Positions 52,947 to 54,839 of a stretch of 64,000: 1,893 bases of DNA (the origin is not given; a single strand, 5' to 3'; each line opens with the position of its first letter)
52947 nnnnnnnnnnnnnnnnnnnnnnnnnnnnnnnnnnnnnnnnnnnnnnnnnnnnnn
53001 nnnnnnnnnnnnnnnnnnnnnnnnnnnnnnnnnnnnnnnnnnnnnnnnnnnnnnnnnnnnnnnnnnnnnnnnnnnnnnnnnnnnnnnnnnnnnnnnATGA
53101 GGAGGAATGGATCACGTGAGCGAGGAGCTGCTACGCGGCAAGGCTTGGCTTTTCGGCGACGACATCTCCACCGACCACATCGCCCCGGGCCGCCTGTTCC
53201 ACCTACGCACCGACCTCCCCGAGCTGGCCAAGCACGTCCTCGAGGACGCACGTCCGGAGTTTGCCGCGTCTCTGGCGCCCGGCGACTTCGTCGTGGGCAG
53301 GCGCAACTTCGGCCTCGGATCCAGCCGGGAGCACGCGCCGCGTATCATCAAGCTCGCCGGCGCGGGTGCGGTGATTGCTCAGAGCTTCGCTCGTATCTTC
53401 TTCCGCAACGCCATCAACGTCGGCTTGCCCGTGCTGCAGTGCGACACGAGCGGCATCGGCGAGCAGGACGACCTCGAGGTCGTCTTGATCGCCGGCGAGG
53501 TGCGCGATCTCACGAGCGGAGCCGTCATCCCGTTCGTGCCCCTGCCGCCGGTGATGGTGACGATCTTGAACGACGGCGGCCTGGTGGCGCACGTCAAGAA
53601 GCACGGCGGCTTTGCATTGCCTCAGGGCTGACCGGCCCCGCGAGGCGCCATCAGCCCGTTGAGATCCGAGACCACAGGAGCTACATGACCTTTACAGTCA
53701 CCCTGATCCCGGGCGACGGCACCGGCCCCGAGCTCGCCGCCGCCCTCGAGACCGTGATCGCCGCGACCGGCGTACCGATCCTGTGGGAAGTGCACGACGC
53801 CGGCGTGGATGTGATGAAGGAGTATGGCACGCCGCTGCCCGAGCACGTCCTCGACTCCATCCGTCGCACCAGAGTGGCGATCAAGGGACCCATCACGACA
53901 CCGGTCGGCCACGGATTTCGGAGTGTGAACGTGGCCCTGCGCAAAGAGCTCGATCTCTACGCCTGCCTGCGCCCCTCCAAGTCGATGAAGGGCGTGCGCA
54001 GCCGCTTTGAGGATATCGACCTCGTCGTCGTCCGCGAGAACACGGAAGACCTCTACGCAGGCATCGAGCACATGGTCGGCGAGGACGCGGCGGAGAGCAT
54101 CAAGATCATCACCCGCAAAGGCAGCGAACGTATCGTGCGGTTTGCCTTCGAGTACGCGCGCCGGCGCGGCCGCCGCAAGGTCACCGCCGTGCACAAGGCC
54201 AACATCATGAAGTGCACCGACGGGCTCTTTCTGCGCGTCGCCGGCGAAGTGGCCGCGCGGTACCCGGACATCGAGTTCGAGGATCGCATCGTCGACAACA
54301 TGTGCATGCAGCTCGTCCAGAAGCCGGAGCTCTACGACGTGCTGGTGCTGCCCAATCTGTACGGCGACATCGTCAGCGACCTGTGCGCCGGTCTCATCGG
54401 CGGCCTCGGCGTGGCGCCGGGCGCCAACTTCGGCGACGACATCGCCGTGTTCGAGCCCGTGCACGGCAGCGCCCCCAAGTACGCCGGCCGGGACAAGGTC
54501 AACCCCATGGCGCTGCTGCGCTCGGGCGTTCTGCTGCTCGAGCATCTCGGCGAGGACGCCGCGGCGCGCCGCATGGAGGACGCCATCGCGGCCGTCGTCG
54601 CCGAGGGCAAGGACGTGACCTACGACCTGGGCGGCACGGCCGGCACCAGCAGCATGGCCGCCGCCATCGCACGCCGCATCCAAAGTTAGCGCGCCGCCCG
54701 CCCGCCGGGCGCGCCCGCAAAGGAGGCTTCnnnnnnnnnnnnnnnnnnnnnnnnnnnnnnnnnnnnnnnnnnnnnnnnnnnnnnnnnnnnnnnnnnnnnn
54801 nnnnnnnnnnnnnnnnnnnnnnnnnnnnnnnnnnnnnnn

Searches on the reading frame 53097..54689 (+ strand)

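Call 9: search_protein_families(library=pfam, proteins=[window:53097-54689:+], max_evalue=0.001)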
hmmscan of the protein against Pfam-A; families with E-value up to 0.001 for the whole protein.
window:53097-54689:+ (530 aa): 1 family
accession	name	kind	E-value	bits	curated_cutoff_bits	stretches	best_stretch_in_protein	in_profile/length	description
PF00180.25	Iso_dh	-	4.6e-103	345.6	27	1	200-523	1-347/348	Isocitrate/isopropylmalate dehydrogenase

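Call 11: search_protein_families(library=ncbifam, proteins=[window:53097-54689:+], max_evalue=0.001)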
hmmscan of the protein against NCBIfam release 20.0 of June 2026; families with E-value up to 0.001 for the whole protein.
window:53097-54689:+ (530 aa): 16 families
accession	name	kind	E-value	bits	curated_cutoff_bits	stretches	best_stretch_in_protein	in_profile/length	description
NF006529.0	PRK08997.1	equivalog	1.1e-129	432.2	510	1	197-528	2-335/335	isocitrate dehydrogenase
TIGR00175.1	mito_nad_idh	equivalog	7.3e-122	406.7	432.4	1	199-527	4-333/334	isocitrate dehydrogenase (NAD(+))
NF006673.0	PRK09222.1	equivalog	1.4e-115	387.1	509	1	198-523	4-336/482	NADP-dependent isocitrate dehydrogenase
NF040626.1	AksF2_Meth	equivalog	2e-105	352.7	540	1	200-529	3-331/333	homoisocitrate dehydrogenase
TIGR02088.1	LEU3_arch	subfamily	2.8e-105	352.1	409.8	1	201-524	1-323/324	isopropylmalate/isohomocitrate dehydrogenases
TIGR02924.1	ICDH_alpha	equivalog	1.1e-94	318.2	561.35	1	201-506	3-310/473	isocitrate dehydrogenase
NF040619.1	AksF_Meth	equivalog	2.7e-84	283.2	500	1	201-521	4-340/343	homoisocitrate dehydrogenase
TIGR00183.1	prok_nadp_idh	equivalog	3.2e-83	279.9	567.3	3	392-512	275-394/417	isocitrate dehydrogenase (NADP(+))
NF005425.0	PRK07006.1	equivalog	6.6e-78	262.3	490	2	330-511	193-393/416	NADP-dependent isocitrate dehydrogenase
NF002898.0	PRK03437.1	equivalog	8.6e-75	252.1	393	1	198-528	4-345/347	3-isopropylmalate dehydrogenase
NF040855.1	iso_homocit_dh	equivalog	2.6e-70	237.4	680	1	199-528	2-319/345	isocitrate--homoisocitrate dehydrogenase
NF005610.0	PRK07362.1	equivalog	4.4e-70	236.7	585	3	394-512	334-451/474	NADP-dependent isocitrate dehydrogenase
NF005036.0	PRK06451.1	equivalog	3.8e-69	233.4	484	3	394-514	270-389/412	NADP-dependent isocitrate dehydrogenase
TIGR02089.1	TTC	equivalog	1.3e-68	231.5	470.4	1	198-527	3-351/352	tartrate dehydrogenase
NF006048.0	PRK08194.1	equivalog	2.6e-59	201.1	501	1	198-529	3-350/352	tartrate dehydrogenase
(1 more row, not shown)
